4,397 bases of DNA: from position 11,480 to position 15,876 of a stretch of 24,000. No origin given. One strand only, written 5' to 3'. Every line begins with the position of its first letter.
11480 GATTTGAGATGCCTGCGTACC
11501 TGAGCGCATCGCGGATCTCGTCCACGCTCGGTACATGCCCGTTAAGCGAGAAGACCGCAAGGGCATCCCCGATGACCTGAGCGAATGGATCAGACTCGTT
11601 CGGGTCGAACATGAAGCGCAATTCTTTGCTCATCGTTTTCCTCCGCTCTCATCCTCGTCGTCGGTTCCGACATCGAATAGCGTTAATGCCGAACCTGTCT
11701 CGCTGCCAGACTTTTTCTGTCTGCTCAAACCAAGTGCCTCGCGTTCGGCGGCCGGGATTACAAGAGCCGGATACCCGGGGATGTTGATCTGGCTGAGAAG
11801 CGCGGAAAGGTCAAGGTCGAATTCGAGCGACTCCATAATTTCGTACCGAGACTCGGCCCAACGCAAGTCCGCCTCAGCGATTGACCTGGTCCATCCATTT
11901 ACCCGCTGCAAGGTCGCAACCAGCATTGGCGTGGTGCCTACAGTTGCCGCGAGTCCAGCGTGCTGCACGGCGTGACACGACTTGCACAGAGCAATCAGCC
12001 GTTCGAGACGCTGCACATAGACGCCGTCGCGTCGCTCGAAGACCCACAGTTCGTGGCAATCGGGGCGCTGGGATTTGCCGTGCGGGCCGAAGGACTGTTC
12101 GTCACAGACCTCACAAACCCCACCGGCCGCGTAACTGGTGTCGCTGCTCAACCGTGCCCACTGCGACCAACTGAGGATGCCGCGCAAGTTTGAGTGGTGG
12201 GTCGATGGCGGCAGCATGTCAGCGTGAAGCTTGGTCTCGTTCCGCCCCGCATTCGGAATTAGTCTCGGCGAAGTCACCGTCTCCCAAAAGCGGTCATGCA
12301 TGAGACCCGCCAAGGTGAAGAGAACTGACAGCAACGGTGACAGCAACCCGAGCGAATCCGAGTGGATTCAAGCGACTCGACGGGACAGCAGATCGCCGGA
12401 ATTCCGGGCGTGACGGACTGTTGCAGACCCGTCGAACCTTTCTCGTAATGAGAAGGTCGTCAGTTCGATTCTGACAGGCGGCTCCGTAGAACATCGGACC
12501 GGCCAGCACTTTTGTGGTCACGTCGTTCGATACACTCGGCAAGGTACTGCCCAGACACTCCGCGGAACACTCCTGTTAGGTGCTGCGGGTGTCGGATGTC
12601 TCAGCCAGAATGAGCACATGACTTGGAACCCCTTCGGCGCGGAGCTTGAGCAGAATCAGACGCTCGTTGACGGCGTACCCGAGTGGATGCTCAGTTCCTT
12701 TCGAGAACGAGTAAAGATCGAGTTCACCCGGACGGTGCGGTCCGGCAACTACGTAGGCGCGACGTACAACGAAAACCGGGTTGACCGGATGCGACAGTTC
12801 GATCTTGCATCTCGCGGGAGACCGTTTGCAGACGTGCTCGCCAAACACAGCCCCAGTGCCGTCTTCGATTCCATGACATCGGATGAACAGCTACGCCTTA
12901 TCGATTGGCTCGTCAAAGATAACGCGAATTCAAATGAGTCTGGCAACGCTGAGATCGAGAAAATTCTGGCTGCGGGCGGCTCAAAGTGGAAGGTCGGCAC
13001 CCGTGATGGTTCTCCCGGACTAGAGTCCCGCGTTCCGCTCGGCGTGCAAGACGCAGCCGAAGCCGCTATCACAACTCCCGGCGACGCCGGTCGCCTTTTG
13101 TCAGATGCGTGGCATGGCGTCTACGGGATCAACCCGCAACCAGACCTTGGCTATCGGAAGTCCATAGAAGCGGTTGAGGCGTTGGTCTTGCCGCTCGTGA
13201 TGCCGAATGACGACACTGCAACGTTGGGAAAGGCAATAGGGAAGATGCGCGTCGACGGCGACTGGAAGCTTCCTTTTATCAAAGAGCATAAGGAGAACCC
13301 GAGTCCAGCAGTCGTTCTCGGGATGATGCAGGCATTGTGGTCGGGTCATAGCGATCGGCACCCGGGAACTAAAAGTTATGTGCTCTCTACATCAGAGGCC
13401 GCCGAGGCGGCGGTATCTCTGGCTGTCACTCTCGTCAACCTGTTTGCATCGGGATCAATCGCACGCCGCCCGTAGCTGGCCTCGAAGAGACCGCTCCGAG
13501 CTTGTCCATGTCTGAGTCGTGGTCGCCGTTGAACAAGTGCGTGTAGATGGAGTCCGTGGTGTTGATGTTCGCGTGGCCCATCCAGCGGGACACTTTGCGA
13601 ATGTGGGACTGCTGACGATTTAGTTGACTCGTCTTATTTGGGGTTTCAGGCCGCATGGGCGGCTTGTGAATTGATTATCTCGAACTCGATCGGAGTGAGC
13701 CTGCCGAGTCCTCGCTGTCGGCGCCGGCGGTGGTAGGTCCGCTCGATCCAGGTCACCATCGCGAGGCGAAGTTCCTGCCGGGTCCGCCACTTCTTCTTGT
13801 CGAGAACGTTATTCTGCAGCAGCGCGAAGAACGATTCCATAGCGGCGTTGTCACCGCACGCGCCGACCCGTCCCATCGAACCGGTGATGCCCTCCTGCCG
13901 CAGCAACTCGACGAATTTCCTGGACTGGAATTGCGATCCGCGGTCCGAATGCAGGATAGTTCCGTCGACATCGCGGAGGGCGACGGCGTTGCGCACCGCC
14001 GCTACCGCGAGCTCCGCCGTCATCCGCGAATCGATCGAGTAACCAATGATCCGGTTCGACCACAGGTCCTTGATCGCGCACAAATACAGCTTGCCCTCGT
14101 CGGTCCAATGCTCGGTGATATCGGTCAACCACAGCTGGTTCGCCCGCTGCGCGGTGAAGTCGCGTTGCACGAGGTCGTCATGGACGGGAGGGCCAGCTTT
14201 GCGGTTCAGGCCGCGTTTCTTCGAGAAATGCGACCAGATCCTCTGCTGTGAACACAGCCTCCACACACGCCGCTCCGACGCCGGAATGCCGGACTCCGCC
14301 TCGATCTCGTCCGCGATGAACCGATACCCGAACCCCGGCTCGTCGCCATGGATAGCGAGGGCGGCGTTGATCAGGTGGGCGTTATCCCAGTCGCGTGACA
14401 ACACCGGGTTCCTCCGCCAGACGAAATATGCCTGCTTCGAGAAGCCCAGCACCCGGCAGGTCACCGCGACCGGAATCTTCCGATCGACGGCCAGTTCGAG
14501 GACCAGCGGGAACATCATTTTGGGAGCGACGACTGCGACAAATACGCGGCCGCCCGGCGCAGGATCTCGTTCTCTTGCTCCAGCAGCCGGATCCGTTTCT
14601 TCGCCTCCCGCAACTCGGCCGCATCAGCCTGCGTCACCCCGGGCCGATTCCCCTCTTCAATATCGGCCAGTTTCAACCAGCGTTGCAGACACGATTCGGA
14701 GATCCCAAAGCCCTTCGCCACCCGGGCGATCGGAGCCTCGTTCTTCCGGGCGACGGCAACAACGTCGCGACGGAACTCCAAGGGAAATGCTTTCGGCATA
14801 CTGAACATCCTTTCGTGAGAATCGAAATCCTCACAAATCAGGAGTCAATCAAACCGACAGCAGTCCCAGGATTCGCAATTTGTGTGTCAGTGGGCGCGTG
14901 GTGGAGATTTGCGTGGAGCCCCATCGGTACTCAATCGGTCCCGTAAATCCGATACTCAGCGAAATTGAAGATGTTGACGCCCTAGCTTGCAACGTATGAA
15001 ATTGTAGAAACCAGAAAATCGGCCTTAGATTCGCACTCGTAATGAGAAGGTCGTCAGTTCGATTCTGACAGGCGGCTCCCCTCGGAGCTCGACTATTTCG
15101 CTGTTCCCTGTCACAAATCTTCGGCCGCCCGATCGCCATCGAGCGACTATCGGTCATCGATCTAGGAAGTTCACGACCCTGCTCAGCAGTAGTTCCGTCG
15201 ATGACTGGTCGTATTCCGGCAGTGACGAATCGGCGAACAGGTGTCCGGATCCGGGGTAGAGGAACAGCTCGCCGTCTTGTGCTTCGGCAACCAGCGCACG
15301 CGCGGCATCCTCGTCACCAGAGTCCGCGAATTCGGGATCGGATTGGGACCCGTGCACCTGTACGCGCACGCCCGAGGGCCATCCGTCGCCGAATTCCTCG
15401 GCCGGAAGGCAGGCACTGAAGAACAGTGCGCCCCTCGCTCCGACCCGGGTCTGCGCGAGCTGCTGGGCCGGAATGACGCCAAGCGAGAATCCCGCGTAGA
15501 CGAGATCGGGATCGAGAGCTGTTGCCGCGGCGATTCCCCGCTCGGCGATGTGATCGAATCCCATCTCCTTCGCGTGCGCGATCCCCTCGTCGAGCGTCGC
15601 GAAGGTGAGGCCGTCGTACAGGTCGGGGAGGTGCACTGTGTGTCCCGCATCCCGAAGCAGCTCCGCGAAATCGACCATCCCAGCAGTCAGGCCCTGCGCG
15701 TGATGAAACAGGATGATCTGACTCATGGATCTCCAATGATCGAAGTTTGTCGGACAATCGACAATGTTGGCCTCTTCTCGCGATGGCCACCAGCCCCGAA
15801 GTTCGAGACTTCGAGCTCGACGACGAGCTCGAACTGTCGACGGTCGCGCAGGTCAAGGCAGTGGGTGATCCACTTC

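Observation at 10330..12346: Uncharacterised translationally coupled three-gene operon (HNH-like Zn-finger + acidic repeat protein + small paralogous-motif protein) at the att-proximal tip of the AICE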

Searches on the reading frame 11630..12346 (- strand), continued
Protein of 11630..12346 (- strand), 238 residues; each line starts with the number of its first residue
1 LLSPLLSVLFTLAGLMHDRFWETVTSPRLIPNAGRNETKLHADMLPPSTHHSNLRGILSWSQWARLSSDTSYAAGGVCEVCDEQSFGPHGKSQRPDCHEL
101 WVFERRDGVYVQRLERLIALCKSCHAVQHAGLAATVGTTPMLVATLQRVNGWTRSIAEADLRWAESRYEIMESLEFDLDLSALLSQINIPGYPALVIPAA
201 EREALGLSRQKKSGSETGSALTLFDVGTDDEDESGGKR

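Call 66: search_dna_similar(query=window:11630-12301:-, collection=phages, mode=protein, max_evalue=0.001, max_rows=20)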
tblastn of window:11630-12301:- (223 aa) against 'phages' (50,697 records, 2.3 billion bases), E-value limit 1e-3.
Records with a match: 236; places in all: 236; records where one place covers at least 80% of the query: 7.
Best place of each record, by identity: <60% 236.
By first word of the organism name: Escherichia 110; Klebsiella 30; Campylobacter 19; Cronobacter 15; Salmonella 15; Pectobacterium 10; Enterobacter 7; Pseudomonas 6; Erwinia 6; Phage 2; and 11 more.
By host as written in the record: Escherichia coli 36; - 20; Campylobacter jejuni 17; Escherichia coli K-12 MG1655 12; Escherichia coli K-12 12; Klebsiella pneumoniae 12; Cronobacter sakazakii 11; Klebsiella pneumoniae K23 7; and 65 more.
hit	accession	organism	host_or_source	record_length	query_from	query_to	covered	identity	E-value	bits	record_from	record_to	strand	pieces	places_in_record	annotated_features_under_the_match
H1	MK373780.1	Escherichia phage vB_EcoM_HdK5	Escherichia coli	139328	7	166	72%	35.8%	6e-15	79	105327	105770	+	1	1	hypothetical protein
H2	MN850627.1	Escherichia phage pangalan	Escherichia coli K-12 MG1655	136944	7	166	72%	35.8%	7e-15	79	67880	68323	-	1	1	putative HNH endonuclease 1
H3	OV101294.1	Escherichia phage vB_Eco_Alma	-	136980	7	166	72%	35.8%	7e-15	79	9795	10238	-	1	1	putative HNH endonuclease [Escherichia phage JES2013]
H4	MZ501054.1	Escherichia phage CarlMeissner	Escherichia coli K-12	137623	7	166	72%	35.8%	7e-15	79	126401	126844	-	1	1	putative homing endonuclease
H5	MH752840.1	Escherichia phage vB_EcoM-Pr121LW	Escherichia coli STEC O121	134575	7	166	72%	35.2%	1e-14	77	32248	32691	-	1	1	putative HNH homing endonuclease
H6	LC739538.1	Escherichia phage phiWec189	Escherichia coli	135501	7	166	72%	35.2%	1e-14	77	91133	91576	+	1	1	hypothetical protein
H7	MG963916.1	Escherichia phage PDX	Escherichia coli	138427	7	166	72%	35.2%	1e-14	77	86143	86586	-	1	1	none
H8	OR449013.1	Escherichia phage Mangalyan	Escherichia fergusonii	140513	7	166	72%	35.2%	1e-14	77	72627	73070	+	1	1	HNH endonuclease | ribosome_binding_site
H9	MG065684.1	Campylobacter phage A138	Campylobacter jejuni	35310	7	166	72%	35.2%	3e-14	77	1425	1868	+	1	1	record has no annotation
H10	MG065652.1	Campylobacter phage C11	Campylobacter jejuni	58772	7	166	72%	35.2%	3e-14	77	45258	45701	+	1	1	record has no annotation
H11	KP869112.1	Escherichia coli O157 typing phage 14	Escherichia coli O157:H7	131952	7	166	72%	35.2%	3e-14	77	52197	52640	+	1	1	hypothetical protein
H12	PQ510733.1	Escherichia phage A6-1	Escherichia coli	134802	7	166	72%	35.2%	3e-14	77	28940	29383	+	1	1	HNH homing endonuclease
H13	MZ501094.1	Escherichia phage MaxTheCat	Escherichia coli K-12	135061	7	166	72%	35.2%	3e-14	77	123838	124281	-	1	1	putative homing endonuclease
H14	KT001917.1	Escherichia phage Murica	Escherichia coli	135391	7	166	72%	35.2%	3e-14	77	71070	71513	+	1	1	HNH homing endonuclease | ribosome_binding_site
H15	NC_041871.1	Escherichia phage Murica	Escherichia coli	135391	7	166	72%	35.2%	3e-14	77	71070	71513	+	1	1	HNH endonuclease | ribosome_binding_site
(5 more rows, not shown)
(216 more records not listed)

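Call 69: search_protein_families(library=pfam, proteins=[L003:1026-1367:+, L003:1360-1824:+, L003:1821-2231:+, L003:2635-3306:-, L003:3480-4076:-], max_evalue=0.05)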
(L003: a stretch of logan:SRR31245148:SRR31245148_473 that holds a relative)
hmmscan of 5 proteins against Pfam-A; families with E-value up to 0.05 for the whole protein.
L003:1026-1367:+ (113 aa): 0 families

L003:1360-1824:+ (154 aa): 1 family
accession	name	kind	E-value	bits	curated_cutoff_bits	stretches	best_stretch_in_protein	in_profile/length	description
PF15702.11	HPS6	-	0.036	13.3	27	1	96-131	20-58/378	Hermansky-Pudlak syndrome 6 protein N-terminal domain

L003:1821-2231:+ (136 aa): 0 families

L003:2635-3306:- (223 aa): 1 family
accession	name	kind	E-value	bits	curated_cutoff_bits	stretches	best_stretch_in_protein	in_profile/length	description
PF19865.4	DUF6338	-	6.8e-39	134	26.5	1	4-219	2-204/205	Family of unknown function (DUF6338)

L003:3480-4076:- (198 aa): 0 families

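Call 74: search_protein_families(library=phrogs, proteins=[L003:1360-1824:+, L003:1026-1367:+], max_evalue=0.05)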
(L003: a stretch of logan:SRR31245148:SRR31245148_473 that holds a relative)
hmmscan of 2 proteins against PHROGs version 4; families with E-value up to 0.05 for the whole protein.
L003:1360-1824:+ (154 aa): 0 families

L003:1026-1367:+ (113 aa): 0 families

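Call 75: search_protein_families(library=padloc, proteins=[L003:1360-1824:+, L003:1026-1367:+], max_evalue=0.05)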
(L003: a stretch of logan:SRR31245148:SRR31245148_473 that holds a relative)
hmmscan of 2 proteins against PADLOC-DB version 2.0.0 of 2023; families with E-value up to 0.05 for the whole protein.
L003:1360-1824:+ (154 aa): 0 families

L003:1026-1367:+ (113 aa): 0 families

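Call 78: find_related_loci(query=A2, collection=metagenome_contigs, flank=4000)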
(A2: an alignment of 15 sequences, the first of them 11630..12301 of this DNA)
Query A2 (223 aa) in metagenome_contigs; peptide patterns used: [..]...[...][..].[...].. (x = any residue, [..] = any of these).
165 stretches matched a pattern; 16 encode a relative of the query (tblastn E <= 1e-3); 16 distinct loci.
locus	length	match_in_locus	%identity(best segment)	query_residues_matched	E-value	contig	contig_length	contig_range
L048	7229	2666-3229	52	13-200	4e-58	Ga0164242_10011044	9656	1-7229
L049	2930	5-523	47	21-193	1e-45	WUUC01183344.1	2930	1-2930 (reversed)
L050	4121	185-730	34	15-204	1e-26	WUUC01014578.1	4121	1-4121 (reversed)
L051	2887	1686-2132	35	19-174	8e-26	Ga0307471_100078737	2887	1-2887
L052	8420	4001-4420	35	22-168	6e-25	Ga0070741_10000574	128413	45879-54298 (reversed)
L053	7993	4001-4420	37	25-171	6e-24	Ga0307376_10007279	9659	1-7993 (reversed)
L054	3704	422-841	37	25-171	6e-24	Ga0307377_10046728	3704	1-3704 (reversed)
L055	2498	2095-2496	39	25-165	2e-22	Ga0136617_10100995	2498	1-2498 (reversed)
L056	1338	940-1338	39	25-164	2e-22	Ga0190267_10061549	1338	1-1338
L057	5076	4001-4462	33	21-169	1e-18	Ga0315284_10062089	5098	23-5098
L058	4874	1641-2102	33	21-169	1e-18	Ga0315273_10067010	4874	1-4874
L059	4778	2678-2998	39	25-138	9e-19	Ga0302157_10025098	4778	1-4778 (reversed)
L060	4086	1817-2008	44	48-118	8e-13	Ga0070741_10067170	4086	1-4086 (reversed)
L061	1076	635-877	37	94-174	3e-11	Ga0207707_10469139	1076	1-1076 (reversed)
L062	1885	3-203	37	84-161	5e-11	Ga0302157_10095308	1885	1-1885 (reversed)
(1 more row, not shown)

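Call 80: get_annotated_region(hit=H14, flank=2500)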
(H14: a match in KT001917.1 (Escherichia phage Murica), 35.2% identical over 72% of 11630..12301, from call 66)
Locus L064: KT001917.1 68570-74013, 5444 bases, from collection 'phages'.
description: Escherichia phage Murica, complete genome.
organism: Escherichia phage Murica (NCBI taxid 1675606)
taxonomy: Viruses; Duplodnaviria; Heunggongvirae; Uroviricota; Caudoviricetes; Vequintavirinae; Vequintavirus; Vequintavirus murica
host: Escherichia coli; source: -; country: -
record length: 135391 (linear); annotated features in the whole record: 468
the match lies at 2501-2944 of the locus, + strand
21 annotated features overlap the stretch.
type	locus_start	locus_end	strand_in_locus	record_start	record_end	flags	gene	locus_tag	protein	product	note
CDS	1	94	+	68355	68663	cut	-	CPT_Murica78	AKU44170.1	hypothetical protein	-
regulatory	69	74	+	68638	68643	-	-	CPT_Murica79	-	ribosome_binding_site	-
CDS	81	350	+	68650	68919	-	-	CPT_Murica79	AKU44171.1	hypothetical protein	-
regulatory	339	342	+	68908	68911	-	-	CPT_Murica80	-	ribosome_binding_site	-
CDS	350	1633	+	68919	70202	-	-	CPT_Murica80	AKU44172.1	DNA ligase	contains OB-like domain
regulatory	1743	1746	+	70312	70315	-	-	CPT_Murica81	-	ribosome_binding_site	-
CDS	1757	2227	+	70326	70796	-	-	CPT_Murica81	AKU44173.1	endolysin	glycoside hydrolase, family 24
regulatory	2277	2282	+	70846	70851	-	-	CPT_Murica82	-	ribosome_binding_site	-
CDS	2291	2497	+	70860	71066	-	-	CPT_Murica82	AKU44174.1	hypothetical protein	-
regulatory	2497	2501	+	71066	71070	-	-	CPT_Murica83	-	ribosome_binding_site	-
CDS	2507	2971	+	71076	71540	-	-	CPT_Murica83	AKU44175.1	HNH homing endonuclease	-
regulatory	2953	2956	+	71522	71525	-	-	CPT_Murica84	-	ribosome_binding_site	-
CDS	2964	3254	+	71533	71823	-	-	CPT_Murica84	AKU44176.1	hypothetical protein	-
regulatory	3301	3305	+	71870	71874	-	-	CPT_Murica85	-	ribosome_binding_site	-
CDS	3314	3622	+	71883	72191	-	-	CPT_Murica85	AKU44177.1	hypothetical protein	-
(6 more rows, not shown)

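Call 109: search_dna_similar(query=window:11630-12301:-, collection=plasmids, mode=protein, max_evalue=0.001, max_rows=15)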
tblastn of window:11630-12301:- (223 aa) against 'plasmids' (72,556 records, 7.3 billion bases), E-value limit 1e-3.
Records with a match: 107; places in all: 114; records where one place covers at least 80% of the query: 25.
Best place of each record, by identity: <60% 107.
By first word of the organism name: Pseudomonas 31; Xanthomonas 13; Rhodococcus 7; Gluconobacter 7; Streptomyces 6; Labrenzia 5; Enterobacter 4; Escherichia 3; Variovorax 3; Roseibium 3; and 18 more.
By predicted mobility (MOB-suite, as given by PLSDB): non-mobilizable 64; mobilizable 22; conjugative 21.
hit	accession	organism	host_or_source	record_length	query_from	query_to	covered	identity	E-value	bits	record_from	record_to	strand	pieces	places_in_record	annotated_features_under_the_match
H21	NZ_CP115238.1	Pseudomonas aeruginosa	Homo sapiens,culture samples from human ...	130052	24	204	81%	33.7%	8e-16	83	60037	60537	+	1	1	hypothetical protein (x2)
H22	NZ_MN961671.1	Pseudomonas aeruginosa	-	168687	24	204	81%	33.7%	8e-16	83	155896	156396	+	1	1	hypothetical protein (x2)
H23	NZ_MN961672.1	Pseudomonas aeruginosa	-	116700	24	213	85%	32.1%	5e-16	83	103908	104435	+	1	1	hypothetical protein (x2)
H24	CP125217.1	Pseudomonas juntendi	Whole organism,peat soil samples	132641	24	213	85%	32.1%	5e-16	83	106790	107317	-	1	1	hypothetical protein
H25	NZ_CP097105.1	Pseudomonas sp. NY11382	Homo sapiens,Airway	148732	24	213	85%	32.1%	5e-16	83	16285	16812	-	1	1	hypothetical protein (x2)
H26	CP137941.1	Pseudomonas aeruginosa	Homo sapiens,bronchoalveolar lavage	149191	24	213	85%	32.1%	5e-16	83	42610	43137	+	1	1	hypothetical protein (x2)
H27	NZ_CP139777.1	Pseudomonas asiatica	isolate,activated sludge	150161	24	213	85%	32.1%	5e-16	83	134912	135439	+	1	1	hypothetical protein (x2)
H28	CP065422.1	Priestia aryabhattai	cell culture,soil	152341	24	213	85%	32.1%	5e-16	83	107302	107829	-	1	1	hypothetical protein (x2)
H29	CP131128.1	Pseudomonas hunanensis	isolate,activated sludge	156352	24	213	85%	32.1%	5e-16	83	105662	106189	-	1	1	hypothetical protein (x2)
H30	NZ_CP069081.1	Pseudomonas putida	-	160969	24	213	85%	32.1%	5e-16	83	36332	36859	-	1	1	hypothetical protein (x2)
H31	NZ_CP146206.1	Pseudomonas sp. 4810-S13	genome assymbly,Winogradsky column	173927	24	213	85%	32.1%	5e-16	83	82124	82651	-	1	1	hypothetical protein (x2)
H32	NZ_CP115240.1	Pseudomonas aeruginosa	Homo sapiens,culture samples from human ...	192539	24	213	85%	32.1%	5e-16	83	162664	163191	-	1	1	hypothetical protein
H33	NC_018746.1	Pseudomonas putida ND6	-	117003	24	213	85%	31.6%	1e-15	82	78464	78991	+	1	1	hypothetical protein (x2)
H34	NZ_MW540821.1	Escherichia coli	-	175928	24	213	85%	31.6%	1e-15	82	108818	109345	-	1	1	hypothetical protein (x2)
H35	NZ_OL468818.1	Pseudomonas aeruginosa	-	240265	24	213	85%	31.6%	1e-15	82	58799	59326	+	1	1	hypothetical protein (x2)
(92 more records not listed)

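Call 110: get_annotated_region(hit=H33, flank=5000)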
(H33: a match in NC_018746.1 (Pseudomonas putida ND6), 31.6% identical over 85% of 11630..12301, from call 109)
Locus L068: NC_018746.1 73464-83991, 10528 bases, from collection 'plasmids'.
description: Pseudomonas putida ND6 plasmid pND6-2, complete sequence
organism: Pseudomonas putida ND6 (NCBI taxid 231023)
taxonomy: Bacteria; Pseudomonadota; Gammaproteobacteria; Pseudomonadales; Pseudomonadaceae; Pseudomonas; Pseudomonas putida; Pseudomonas putida ND6
host: -; source: -; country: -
typing (MOB-suite, as given by PLSDB): non-mobilizable; replicon rep_cluster_1964; mating-pair formation MPF_I
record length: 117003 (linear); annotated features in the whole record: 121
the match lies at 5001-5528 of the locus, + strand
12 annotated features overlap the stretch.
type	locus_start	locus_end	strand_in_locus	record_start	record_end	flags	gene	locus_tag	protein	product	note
CDS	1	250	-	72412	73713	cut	-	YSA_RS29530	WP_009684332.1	hypothetical protein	-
CDS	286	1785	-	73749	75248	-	-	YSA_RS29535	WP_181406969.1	UvrD-helicase domain-containing protein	-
CDS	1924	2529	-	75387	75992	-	-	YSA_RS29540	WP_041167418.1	hypothetical protein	-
CDS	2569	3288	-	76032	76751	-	-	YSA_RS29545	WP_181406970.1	A24 family peptidase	-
CDS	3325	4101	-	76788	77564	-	-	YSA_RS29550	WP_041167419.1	hypothetical protein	-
CDS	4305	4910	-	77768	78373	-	-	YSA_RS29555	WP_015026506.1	hypothetical protein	-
CDS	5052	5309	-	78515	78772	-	-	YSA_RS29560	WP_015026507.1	hypothetical protein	-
CDS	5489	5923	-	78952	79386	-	-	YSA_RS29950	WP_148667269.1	hypothetical protein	-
CDS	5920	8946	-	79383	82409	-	-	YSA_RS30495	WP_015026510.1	hypothetical protein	-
CDS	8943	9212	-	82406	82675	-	-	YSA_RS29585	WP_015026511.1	hypothetical protein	-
CDS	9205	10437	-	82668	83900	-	-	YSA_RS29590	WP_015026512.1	hypothetical protein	-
CDS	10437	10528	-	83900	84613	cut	-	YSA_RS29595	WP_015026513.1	HNH endonuclease signature motif containing protein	-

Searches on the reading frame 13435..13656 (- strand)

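Call 6: search_protein_families(library=pfam, proteins=[window:13435-13656:-], max_evalue=0.1)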
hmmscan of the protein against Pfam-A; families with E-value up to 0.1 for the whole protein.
window:13435-13656:- (73 aa): 1 family
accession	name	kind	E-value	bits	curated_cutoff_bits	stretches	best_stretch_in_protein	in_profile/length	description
PF00589.27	Phage_integrase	-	3.5e-05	24.1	27.1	1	10-42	138-169/172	Phage integrase family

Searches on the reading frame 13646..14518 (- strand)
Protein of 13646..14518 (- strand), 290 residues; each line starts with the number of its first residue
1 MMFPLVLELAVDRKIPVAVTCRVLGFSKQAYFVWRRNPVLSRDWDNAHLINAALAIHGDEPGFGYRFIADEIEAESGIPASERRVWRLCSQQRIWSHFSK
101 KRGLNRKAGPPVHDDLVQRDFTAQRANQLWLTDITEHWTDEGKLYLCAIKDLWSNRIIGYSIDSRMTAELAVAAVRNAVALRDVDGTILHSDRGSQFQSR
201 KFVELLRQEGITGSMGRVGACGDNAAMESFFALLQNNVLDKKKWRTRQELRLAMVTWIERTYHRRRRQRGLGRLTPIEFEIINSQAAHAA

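Call 6: search_protein_families(library=pfam, proteins=[window:13646-14518:-], max_evalue=0.1)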
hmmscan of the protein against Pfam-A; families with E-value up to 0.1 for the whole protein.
window:13646-14518:- (290 aa): 4 families
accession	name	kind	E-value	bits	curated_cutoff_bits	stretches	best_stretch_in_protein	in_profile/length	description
PF00665.32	rve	-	6.9e-23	81.3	32.6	1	124-221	2-102/102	Integrase core domain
PF13683.12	rve_3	-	8.7e-09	35.4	26.5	1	210-276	2-67/67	Integrase core domain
PF13276.12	HTH_21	-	3.9e-07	30.7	28.1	1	46-102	4-60/60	HTH-like domain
PF13333.12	rve_2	-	5.9e-06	26.8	22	1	228-280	1-52/56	Integrase core domain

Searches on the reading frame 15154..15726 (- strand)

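Call 29: search_protein_families(library=pfam, proteins=[window:15154-15726:-], max_evalue=0.01)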
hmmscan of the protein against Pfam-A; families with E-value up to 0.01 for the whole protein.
window:15154-15726:- (190 aa): 1 family
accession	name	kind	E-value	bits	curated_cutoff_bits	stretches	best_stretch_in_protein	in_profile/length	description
PF01738.24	DLH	-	2.8e-10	40.6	21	1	4-189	16-214/217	Dienelactone hydrolase family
